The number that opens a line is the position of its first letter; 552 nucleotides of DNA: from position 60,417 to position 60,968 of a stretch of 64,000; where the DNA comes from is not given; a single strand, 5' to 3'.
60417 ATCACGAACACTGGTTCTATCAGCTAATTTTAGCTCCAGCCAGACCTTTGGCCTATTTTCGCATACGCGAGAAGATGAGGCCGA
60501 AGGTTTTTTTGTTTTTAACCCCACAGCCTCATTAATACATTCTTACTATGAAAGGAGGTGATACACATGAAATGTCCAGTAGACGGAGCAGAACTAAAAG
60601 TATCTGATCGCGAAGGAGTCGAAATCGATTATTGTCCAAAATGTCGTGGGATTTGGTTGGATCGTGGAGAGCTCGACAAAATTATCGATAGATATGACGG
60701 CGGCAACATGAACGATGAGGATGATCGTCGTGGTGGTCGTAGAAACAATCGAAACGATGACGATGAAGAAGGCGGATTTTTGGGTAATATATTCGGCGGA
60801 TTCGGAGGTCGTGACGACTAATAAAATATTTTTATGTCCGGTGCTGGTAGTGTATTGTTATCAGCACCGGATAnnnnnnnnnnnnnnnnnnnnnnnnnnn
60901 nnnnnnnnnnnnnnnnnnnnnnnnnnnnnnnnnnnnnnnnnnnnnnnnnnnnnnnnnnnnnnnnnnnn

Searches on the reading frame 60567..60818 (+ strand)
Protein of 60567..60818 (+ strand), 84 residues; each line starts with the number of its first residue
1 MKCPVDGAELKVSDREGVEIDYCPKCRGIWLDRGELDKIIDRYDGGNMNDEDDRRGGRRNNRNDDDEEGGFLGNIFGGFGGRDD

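Call 7: search_protein_families(library=pfam, proteins=[window:60567-60818:+], max_evalue=0.01)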
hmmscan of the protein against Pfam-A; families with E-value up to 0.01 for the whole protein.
window:60567-60818:+ (84 aa): 1 family
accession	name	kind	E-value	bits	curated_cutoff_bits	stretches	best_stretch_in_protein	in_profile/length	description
PF13453.11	Zn_ribbon_TFIIB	-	9.7e-20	70.1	22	1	2-42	1-41/41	Transcription factor zinc-finger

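Call 8: search_protein_families(library=ncbifam, proteins=[window:60567-60818:+], max_evalue=0.01)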
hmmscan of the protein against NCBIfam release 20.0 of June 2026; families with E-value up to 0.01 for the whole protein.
window:60567-60818:+ (84 aa): 0 families

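Call 10: find_homologous_proteins(query=window:60567-60818:+)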
Query window:60567-60818:+ (84 aa): 7997 proteins with E <= 0.001 among 8000 candidates; the best 120 are listed.
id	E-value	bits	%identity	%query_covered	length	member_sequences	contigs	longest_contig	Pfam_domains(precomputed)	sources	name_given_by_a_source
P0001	4.6e-49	183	100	100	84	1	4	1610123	PF13453.12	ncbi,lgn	-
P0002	4.3e-48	179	99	100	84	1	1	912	PF13453.12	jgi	jgi:Zn-finger nucleic acid-binding protein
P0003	4.3e-36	141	72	100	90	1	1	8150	PF13453.12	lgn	-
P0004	4.9e-36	141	76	89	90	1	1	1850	PF13453.12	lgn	-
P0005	5.4e-36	141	79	63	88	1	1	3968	PF13453.12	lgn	-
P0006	6.3e-35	137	76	100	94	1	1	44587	PF13453.12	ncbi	-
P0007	1.3e-34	136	83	63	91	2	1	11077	PF13453.12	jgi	jgi:hypothetical protein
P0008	2.8e-34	135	76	100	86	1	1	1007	PF13453.12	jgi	jgi:uncharacterized protein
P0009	3.6e-34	135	75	100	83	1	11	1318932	PF13453.12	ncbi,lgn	-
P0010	4.5e-34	135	72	100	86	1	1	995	PF13453.12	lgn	-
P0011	1.9e-33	133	75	100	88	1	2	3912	PF13453.12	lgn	-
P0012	3.7e-33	132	61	100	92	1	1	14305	PF13453.12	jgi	jgi:uncharacterized protein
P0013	1.2e-32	130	72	100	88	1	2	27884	PF13453.12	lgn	-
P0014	7.6e-31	124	63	100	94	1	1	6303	PF13453.12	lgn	-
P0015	3.9e-30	122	83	55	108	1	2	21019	PF13453.12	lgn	-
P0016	9.7e-30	121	60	100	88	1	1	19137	PF13453.12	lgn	-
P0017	6.0e-29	118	64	100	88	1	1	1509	PF13453.12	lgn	-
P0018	1.0e-28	117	67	100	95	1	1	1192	PF13453.12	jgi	jgi:uncharacterized protein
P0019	3.8e-28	116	68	100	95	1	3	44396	PF13453.12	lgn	-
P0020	4.0e-28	115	63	100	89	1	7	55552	PF13453.12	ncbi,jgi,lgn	jgi:Zn-finger nucleic acid-binding protein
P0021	8.4e-28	114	59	100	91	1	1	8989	PF13453.12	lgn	-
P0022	4.6e-27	112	60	100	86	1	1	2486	PF13453.12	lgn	-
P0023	2.3e-26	110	77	82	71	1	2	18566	PF13453.12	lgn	-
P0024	3.4e-26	109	62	100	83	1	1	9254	PF13453.12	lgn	-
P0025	2.7e-25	106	58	100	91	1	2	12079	PF13453.12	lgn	-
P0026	3.1e-23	100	59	58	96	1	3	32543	PF13453.12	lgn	-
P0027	1.6e-22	98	79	50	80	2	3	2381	PF13453.12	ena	-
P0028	1.8e-22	97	81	50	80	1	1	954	PF13453.12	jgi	jgi:uncharacterized protein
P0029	5.2e-22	96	63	100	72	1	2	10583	PF13453.12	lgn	-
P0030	5.4e-22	96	60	90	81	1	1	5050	PF13453.12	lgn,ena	-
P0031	5.4e-22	96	81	50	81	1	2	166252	PF13453.12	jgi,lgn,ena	-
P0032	1.6e-21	94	56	95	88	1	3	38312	PF13453.12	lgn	-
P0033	1.9e-21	94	61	90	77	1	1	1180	PF13453.12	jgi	jgi:Zn-finger nucleic acid-binding protein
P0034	2.7e-21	94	53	95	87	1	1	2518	PF13453.12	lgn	-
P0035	2.7e-21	94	81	50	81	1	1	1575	PF13453.12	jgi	jgi:Zn-finger nucleic acid-binding protein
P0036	4.0e-21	93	81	50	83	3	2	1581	PF13453.12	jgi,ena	jgi:Zn-finger nucleic acid-binding protein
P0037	1.0e-20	92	79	50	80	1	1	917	PF13453.12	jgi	jgi:Zn-finger nucleic acid-binding protein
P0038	1.2e-20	91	56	90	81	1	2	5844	PF13453.12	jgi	-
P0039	1.8e-20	91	54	83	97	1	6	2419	PF13453.12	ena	-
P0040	2.3e-20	91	59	90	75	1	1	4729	PF13453.12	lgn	-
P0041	2.7e-20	90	79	50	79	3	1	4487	PF13453.12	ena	-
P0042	3.0e-20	90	66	80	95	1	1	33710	PF13453.12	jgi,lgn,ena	-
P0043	3.5e-20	90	80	54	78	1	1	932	PF13453.12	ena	-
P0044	4.2e-20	90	59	90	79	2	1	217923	PF13453.12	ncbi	-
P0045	4.9e-20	90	61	90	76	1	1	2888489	PF13453.12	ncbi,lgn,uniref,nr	ncbi:hypothetical protein FDP25_02225 [Roseovarius sp. A21]|uniref:Transcription factor zinc-finger 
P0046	6.2e-20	89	58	90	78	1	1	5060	PF13453.12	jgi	jgi:Zn-finger nucleic acid-binding protein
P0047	6.5e-20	89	53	90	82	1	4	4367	PF13453.12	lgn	-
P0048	6.7e-20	89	82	54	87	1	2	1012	PF13453.12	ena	-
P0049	1.1e-19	88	59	90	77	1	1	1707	PF13453.12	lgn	-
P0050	1.3e-19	88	83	50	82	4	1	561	PF13453.12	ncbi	-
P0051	1.5e-19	88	56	90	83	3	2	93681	PF13453.12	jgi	jgi:hypothetical protein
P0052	2.0e-19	88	53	90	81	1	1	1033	PF13453.12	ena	-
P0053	2.1e-19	88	58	90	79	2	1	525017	PF13453.12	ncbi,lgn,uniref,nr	ncbi:zf-TFIIB domain-containing protein [Roseovarius sp. MMSF_3281]|uniref:TFIIB-type zinc ribbon-co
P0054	2.4e-19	87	57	90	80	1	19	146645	PF13453.12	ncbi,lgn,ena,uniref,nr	ncbi:zf-TFIIB domain-containing protein [Microbacterium sp. YMB-B2]|uniref:Zf-TFIIB domain-containin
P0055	2.5e-19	87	81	50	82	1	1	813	PF13453.12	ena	-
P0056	3.9e-19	87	57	94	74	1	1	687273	PF13453.12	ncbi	-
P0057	3.9e-19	87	54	90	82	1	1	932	PF13453.12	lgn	-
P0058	4.2e-19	87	53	90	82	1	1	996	PF13453.12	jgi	jgi:Zn-finger nucleic acid-binding protein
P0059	4.5e-19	86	59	90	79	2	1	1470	PF13453.12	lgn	-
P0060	4.9e-19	86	53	92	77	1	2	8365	PF13453.12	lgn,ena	-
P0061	5.7e-19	86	55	77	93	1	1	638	PF13453.12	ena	-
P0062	5.9e-19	86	57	90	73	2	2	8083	PF13453.12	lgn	-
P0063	6.4e-19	86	52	92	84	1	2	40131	PF13453.12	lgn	-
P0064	6.4e-19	86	54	90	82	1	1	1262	PF13453.12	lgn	-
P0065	6.5e-19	86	79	50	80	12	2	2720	PF13453.12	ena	-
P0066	6.9e-19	86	59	90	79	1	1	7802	PF13453.12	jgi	jgi:Zn-finger nucleic acid-binding protein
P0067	7.2e-19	86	57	90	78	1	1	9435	PF13453.12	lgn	-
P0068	7.6e-19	86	54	90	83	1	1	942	PF13453.12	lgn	-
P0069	7.6e-19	86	55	90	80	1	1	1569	PF13453.12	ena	-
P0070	7.6e-19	86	55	90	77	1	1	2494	PF13453.12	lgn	-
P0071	7.9e-19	86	74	55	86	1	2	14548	PF13453.12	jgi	jgi:uncharacterized protein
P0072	8.8e-19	86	52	90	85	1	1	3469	PF13453.12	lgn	-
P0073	9.7e-19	85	57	90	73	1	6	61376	PF13453.12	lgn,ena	-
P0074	9.9e-19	85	57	90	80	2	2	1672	PF13453.12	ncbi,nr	ncbi:MAG: hypothetical protein GY883_08935 [Shimia sp.]|nr:hypothetical protein [Shimia sp.]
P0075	1.1e-18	85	71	67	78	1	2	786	PF13453.12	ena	-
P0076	1.1e-18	85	47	94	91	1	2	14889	PF13453.12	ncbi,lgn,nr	ncbi:MAG: hypothetical protein B7X53_05285 [Hyphomonas sp. 34-62-18]|nr:zf-TFIIB domain-containing p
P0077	1.1e-18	85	66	73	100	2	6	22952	PF13453.12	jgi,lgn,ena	-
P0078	1.2e-18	85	56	90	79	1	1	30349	PF13453.12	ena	-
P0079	1.3e-18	85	58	79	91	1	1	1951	PF13453.12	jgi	jgi:uncharacterized protein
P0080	1.3e-18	85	56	90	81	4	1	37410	PF13453.12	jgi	jgi:Zn-finger nucleic acid-binding protein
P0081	1.5e-18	85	55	90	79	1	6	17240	PF13453.12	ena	-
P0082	1.5e-18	85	53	90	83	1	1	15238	PF13453.12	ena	-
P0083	1.5e-18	85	56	90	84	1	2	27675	PF13453.12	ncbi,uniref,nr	ncbi:zf-TFIIB domain-containing protein [Amaricoccus sp.]|uniref:TFIIB-type zinc ribbon-containing p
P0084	1.5e-18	85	60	71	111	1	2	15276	PF13453.12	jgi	jgi:uncharacterized protein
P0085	1.5e-18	85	54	96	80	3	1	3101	PF13453.12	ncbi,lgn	-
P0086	1.6e-18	85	51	94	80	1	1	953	PF13453.12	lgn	-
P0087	1.6e-18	85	55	90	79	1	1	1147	PF13453.12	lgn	-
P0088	1.7e-18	85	52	94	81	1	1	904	PF13453.12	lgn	-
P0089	1.7e-18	85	56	94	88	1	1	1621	PF13453.12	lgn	-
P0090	1.8e-18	85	55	90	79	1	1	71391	PF13453.12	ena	-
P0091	1.9e-18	84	54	90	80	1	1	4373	PF13453.12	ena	-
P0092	2.0e-18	84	51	90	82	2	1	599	PF13453.12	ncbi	-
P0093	2.0e-18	84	59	82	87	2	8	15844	PF13453.12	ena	-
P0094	2.0e-18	84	49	95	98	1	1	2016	PF13453.12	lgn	-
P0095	2.1e-18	84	76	54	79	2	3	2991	PF13453.12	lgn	-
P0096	2.2e-18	84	54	90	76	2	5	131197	PF13453.12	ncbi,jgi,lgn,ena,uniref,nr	ncbi:hypothetical protein DQW77_08735 [Roseovarius sp. TE539]|uniref:TFIIB-type zinc ribbon-containi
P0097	2.2e-18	84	50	90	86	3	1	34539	PF13453.12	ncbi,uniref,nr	ncbi:zf-TFIIB domain-containing protein [Rhizobium sullae]|uniref:Transcription factor zinc-finger d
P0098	2.2e-18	84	56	90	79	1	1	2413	PF13453.12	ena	-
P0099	2.3e-18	84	53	87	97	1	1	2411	PF13453.12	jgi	-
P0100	2.3e-18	84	52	90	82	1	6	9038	PF13453.12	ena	-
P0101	2.3e-18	84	55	90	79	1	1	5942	PF13453.12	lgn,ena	-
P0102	2.4e-18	84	54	90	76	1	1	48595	PF13453.12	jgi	-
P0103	2.4e-18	84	52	90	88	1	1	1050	PF13453.12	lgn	-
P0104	2.6e-18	84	51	96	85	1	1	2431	PF13453.12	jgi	jgi:Zn-finger nucleic acid-binding protein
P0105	2.6e-18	84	55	90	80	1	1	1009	PF13453.12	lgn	-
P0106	2.6e-18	84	51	90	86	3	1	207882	PF13453.12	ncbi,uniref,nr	ncbi:zf-TFIIB domain-containing protein [Rhizobium sullae]|uniref:TFIIB-type zinc ribbon-containing 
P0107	2.7e-18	84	69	54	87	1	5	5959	PF13453.12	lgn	-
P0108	2.9e-18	84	79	50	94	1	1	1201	PF13453.12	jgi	jgi:Zn-finger nucleic acid-binding protein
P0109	3.0e-18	84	62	77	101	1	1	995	PF13453.12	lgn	-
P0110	3.1e-18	84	56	90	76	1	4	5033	PF13453.12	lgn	-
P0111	3.1e-18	84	56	90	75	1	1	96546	PF13453.12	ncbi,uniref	ncbi:TFIIB-type zinc ribbon-containing protein [Roseovarius salis]|uniref:TFIIB-type zinc ribbon-con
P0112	3.1e-18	84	88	50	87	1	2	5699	PF13453.12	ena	-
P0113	3.1e-18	84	74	60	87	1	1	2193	PF13453.12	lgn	-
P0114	3.2e-18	84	70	64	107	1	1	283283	PF13453.12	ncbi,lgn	ncbi:MAG: zf-TFIIB domain-containing protein [Pseudomonadota bacterium]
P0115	3.2e-18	84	51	90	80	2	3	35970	PF13453.12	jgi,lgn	jgi:Zn-finger nucleic acid-binding protein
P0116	3.3e-18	84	51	90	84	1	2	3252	PF13453.12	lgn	-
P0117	3.3e-18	84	55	90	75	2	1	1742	PF13453.12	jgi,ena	-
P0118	3.3e-18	84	58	88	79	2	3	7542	PF13453.12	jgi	jgi:Zn-finger nucleic acid-binding protein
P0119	3.4e-18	84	55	90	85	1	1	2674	PF13453.12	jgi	jgi:Zn-finger nucleic acid-binding protein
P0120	3.5e-18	84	49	90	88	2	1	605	PF13453.12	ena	-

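Call 12: find_related_loci(query=A1, collection=genome_contigs, flank=3000)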
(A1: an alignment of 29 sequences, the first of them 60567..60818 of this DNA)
Query A1 (84 aa) in genome_contigs; peptide patterns used: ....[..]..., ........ (x = any residue, [..] = any of these).
600 stretches matched a pattern (row limit reached: there are more); 597 encode a relative of the query (tblastn E <= 1e-3); the best 80 are kept; 80 distinct loci.
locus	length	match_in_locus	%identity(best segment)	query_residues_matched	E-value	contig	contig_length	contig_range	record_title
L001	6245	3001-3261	76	1-84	4e-32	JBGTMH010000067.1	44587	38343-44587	MAG: Patescibacteria group bacterium isolate JTS-RE358 k141_10747206, whole genome shotgun sequence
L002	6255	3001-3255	54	1-82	8e-24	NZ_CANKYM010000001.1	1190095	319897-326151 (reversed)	Uncultured Roseobacter sp. isolate 269.fasta NODE_1, whole genome shotgun sequence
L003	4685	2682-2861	63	1-60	8e-23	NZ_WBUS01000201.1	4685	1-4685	MAG: Albidovulum sp. isolate SB22 contig_6602, whole genome shotgun sequence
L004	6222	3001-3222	53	1-76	9e-23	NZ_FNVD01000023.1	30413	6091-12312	Jhaorihella thermophila strain DSM 23413, whole genome shotgun sequence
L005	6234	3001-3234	57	1-76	9e-23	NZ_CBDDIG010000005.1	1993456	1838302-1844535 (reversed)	MAG: Roseovarius sp. isolate fcab3373-aa6d-4bec-b16a-1d9be85aad6f contig_5, whole genome shotgun sequence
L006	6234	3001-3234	51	1-76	1e-22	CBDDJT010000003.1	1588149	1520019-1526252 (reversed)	MAG: Paracoccaceae bacterium isolate c48549d9-e7e8-4f21-a70b-665313fb06de genome assembly, contig: contig_3, whole genom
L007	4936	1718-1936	54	1-76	2e-22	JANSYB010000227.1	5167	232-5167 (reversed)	MAG: Rhodobacteraceae bacterium isolate bin.40 k141_130386_length_5167_cov_318.1066, whole genome shotgun sequence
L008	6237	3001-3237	52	1-76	2e-22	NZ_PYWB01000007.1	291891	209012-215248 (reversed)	Devosia submarina strain JCM 18935 scaffold7, whole genome shotgun sequence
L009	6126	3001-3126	74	1-42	3e-22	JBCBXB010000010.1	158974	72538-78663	MAG: Pseudomonadota bacterium isolate J06649_3 k141_320151_length_158974_cov_36.0086, whole genome shotgun sequence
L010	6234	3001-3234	48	1-84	3e-22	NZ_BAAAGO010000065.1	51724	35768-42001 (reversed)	Micropruina glycogenica strain JCM 10248 sequence65, whole genome shotgun sequence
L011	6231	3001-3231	56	1-76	4e-22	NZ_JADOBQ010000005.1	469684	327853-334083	Roseobacter sp. MH60115 contig5, whole genome shotgun sequence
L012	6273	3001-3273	48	1-77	7e-22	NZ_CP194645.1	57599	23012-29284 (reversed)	Streptomyces sp. L7 plasmid pLP30.1, complete sequence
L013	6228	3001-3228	53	1-76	1e-21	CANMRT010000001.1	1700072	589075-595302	uncultured Roseicyclus sp. isolate 2-601.fasta genome assembly, contig: NODE_1, whole genome shotgun sequence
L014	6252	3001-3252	54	1-76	8e-22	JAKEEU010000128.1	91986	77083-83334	MAG: candidate division KSB1 bacterium isolate PMV_1_maxbin.001 PMV_1_maxbin.001.k101_550152, whole genome shotgun seque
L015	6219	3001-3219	53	1-76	8e-22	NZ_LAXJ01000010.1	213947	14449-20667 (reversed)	Roseovarius atlanticus strain R12B contig10, whole genome shotgun sequence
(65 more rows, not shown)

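Call 16: find_encoding_contigs(protein=P0001, flank=3000, max_places=6)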
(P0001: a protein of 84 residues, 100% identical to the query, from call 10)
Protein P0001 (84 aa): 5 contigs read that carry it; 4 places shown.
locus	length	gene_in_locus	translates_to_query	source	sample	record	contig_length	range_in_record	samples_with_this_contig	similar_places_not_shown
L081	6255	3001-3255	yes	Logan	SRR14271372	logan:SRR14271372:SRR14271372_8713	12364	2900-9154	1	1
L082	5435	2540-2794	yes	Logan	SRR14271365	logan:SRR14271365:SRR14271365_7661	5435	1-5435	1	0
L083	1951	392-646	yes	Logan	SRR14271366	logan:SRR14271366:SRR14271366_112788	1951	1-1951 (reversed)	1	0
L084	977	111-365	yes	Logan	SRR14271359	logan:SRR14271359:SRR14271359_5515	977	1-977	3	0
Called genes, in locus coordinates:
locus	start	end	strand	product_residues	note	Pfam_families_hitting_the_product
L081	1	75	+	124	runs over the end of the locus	PF00903:Glyoxalase, PF22677:Ble-like_N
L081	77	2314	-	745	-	PF02463:SMC_N (faint), PF03193:RsgA_GTPase (faint), PF13175:AAA_15 (faint), PF13555:AAA_29 (faint), PF01443:Viral_helicase1 (faint), PF13191:AAA_16 (faint), PF13304:AAA_21 (faint), PF00005:ABC_tran, +1 more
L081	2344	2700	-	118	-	PF07784:DUF1622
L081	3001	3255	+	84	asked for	PF13453:Zn_ribbon_TFIIB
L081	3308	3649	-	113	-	PF13788:DUF4180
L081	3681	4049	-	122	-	PF08818:DUF1801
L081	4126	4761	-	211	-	-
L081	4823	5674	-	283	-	PF18928:DUF5677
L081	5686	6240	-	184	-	-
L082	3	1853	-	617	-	?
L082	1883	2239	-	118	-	PF07784:DUF1622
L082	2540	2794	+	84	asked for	PF13453:Zn_ribbon_TFIIB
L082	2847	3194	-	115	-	PF13788:DUF4180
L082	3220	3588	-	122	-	PF08818:DUF1801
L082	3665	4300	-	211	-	-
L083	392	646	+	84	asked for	PF13453:Zn_ribbon_TFIIB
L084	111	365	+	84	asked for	PF13453:Zn_ribbon_TFIIB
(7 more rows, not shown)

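Call 17: find_encoding_contigs(protein=P0009, flank=3000, max_places=6)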
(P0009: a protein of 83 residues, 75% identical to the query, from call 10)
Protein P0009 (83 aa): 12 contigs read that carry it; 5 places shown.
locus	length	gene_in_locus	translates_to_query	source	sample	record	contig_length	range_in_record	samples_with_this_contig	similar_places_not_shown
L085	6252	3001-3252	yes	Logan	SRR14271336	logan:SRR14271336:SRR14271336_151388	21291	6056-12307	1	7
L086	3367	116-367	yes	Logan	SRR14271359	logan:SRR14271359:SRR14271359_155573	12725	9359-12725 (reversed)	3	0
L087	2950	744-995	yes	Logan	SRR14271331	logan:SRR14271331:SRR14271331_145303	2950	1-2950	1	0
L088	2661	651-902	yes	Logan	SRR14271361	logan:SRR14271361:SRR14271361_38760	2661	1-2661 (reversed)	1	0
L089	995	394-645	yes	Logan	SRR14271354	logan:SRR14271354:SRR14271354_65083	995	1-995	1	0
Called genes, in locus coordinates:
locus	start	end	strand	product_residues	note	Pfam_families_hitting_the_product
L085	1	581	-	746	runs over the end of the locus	PF02463:SMC_N (faint), PF03193:RsgA_GTPase (faint), PF13175:AAA_15 (faint), PF13191:AAA_16 (faint), PF13555:AAA_29 (faint), PF17755:UvrA_DNA-bind (faint), PF20703:nSTAND1 (faint), PF00005:ABC_tran, +1 more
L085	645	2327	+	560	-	-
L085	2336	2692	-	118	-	PF07784:DUF1622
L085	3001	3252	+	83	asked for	PF13453:Zn_ribbon_TFIIB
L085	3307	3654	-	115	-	PF13788:DUF4180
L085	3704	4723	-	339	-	PF00348:polyprenyl_synt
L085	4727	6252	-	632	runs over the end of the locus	-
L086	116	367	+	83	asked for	PF13453:Zn_ribbon_TFIIB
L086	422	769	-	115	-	PF13788:DUF4180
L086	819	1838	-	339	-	PF00348:polyprenyl_synt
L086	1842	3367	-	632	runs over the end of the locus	-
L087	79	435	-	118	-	PF07784:DUF1622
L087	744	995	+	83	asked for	PF13453:Zn_ribbon_TFIIB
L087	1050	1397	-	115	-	PF13788:DUF4180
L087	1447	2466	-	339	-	PF00348:polyprenyl_synt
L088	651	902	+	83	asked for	PF13453:Zn_ribbon_TFIIB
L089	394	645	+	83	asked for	PF13453:Zn_ribbon_TFIIB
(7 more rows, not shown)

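Call 19: find_related_loci(query=window:60567-60818:+, collection=metagenome_contigs, flank=1500)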
Query window:60567-60818:+ (84 aa) in metagenome_contigs; peptide patterns used: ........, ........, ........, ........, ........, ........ (x = any residue, [..] = any of these).
600 stretches matched a pattern (row limit reached: there are more); 507 encode a relative of the query (tblastn E <= 1e-3); the best 80 are kept; 80 distinct loci.
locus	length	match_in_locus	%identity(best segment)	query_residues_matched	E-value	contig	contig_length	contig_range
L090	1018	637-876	54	1-76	2e-24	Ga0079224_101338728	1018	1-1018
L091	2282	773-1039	51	1-76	5e-24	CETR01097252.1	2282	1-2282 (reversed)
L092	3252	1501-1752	50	1-76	7e-24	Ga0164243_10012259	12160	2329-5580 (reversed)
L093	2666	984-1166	66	1-61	2e-23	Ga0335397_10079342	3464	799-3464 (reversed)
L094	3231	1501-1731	59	1-76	3e-23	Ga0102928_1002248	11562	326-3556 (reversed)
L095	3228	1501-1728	50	1-76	5e-23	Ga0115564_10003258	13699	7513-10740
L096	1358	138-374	53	1-76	5e-23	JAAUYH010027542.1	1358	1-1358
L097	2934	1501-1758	52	1-76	9e-23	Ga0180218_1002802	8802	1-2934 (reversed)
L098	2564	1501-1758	52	1-76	1e-22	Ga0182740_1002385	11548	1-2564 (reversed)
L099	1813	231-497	47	1-76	2e-22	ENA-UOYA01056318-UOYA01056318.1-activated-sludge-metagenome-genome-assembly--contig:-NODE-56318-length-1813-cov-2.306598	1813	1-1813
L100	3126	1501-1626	79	1-42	3e-22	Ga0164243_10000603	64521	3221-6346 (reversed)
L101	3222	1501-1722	53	1-76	3e-22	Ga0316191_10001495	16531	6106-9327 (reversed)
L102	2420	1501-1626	83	1-42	4e-22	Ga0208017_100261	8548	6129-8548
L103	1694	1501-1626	76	1-42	5e-22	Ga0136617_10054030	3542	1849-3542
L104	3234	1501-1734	50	1-76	4e-22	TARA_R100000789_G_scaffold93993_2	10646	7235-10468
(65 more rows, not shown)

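Call 20: find_encoding_contigs(protein=P0003, flank=2500, max_places=2)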
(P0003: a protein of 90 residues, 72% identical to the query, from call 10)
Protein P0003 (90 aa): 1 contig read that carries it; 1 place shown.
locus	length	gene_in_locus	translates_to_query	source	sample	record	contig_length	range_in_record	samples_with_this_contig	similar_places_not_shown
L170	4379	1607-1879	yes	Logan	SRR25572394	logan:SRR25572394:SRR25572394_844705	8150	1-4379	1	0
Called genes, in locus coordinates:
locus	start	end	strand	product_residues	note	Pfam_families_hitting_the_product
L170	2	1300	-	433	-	?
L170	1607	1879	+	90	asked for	PF13453:Zn_ribbon_TFIIB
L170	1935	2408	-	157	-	PF00583:Acetyltransf_1 (weak)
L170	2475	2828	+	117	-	PF09966:DUF2200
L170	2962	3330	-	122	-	PF01219:DAGK_prokar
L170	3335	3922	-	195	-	-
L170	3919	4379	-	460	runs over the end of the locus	PF00749:tRNA-synt_1c, PF19269:Anticodon_2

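Call 21: find_encoding_contigs(protein=P0013, flank=2500, max_places=2)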
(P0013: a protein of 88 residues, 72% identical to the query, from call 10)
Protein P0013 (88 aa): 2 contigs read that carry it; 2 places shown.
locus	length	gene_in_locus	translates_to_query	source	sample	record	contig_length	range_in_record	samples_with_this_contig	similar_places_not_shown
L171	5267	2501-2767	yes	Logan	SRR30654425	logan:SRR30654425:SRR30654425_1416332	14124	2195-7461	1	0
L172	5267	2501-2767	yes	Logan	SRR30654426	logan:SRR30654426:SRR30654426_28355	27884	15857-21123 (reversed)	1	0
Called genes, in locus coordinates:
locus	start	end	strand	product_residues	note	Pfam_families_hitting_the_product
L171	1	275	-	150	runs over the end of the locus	-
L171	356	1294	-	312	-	PF12138:Spherulin4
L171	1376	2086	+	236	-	-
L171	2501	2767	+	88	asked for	PF13453:Zn_ribbon_TFIIB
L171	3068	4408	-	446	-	PF06824:Glyco_hydro_125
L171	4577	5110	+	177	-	-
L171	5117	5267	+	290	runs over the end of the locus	PF02424:ApbE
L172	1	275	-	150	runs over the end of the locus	-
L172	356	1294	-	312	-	PF12138:Spherulin4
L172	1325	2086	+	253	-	-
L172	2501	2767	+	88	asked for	PF13453:Zn_ribbon_TFIIB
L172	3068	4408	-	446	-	PF06824:Glyco_hydro_125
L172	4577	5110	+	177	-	-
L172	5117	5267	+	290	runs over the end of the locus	PF02424:ApbE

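Call 22: find_encoding_contigs(protein=P0012, flank=2500, max_places=2)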
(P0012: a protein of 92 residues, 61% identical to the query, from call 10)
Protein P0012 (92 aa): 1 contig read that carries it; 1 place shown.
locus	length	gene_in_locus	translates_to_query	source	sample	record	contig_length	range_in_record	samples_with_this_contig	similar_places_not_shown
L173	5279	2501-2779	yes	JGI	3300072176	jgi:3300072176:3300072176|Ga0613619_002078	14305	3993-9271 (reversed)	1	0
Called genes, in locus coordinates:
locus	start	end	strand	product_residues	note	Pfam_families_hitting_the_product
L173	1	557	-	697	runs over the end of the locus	PF26314:MptA_B_family (weak), PF00485:PRK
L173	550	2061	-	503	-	-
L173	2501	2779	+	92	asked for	PF13453:Zn_ribbon_TFIIB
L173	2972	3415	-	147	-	-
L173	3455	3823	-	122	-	PF01219:DAGK_prokar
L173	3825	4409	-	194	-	-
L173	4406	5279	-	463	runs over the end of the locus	PF00749:tRNA-synt_1c, PF19269:Anticodon_2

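Call 23: find_encoding_contigs(protein=P0020, flank=2500, max_places=2)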
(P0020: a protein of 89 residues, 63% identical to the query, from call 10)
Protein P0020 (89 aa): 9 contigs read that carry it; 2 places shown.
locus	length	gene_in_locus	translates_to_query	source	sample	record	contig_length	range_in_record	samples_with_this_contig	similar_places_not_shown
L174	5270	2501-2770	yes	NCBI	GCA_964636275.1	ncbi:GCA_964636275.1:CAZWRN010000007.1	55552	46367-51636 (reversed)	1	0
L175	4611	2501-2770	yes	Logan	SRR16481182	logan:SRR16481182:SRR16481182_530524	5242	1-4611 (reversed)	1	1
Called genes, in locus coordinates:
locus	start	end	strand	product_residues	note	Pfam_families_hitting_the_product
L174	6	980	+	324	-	PF00389:2-Hacid_dh (weak), PF02826:2-Hacid_dh_C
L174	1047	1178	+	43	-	-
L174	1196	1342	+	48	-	-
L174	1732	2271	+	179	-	PF08922:DUF1905, PF13376:OmdA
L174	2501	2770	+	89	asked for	PF13453:Zn_ribbon_TFIIB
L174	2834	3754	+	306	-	PF03741:TerC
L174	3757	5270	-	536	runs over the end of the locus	PF00704:Glyco_hydro_18, PF02839:CBM_5_12 (weak)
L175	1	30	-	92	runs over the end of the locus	-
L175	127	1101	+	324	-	PF00389:2-Hacid_dh (weak), PF02826:2-Hacid_dh_C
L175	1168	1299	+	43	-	-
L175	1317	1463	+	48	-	-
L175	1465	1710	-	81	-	-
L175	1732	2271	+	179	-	PF08922:DUF1905, PF13376:OmdA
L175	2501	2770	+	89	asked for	PF13453:Zn_ribbon_TFIIB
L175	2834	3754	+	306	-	PF03741:TerC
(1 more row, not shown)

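Call 33: find_encoding_contigs(protein=P0016, flank=2500, max_places=1)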
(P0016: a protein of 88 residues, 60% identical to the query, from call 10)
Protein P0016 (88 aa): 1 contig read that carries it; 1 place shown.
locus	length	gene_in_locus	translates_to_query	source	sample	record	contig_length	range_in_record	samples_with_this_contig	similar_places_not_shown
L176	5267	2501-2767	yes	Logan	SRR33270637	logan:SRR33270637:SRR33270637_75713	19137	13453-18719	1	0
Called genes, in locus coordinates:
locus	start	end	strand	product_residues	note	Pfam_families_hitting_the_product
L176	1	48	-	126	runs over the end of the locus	PF00072:Response_reg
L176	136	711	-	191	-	-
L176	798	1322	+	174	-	PF07638:Sigma70_ECF, PF12645:HTH_16 (weak), PF04542:Sigma70_r2, PF08281:Sigma70_r4_2, PF04545:Sigma70_r4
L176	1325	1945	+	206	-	-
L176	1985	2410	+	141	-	PF25109:HAD_PNKP, PF03767:Acid_phosphat_B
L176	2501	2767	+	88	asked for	PF13453:Zn_ribbon_TFIIB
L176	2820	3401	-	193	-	PF08241:Methyltransf_11, PF08242:Methyltransf_12 (weak), PF13489:Methyltransf_23 (weak), PF13649:Methyltransf_25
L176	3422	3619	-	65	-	-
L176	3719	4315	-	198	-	PF01872:RibD_C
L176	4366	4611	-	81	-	-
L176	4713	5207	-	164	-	PF11188:DUF2975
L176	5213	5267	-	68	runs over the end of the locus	PF13443:HTH_26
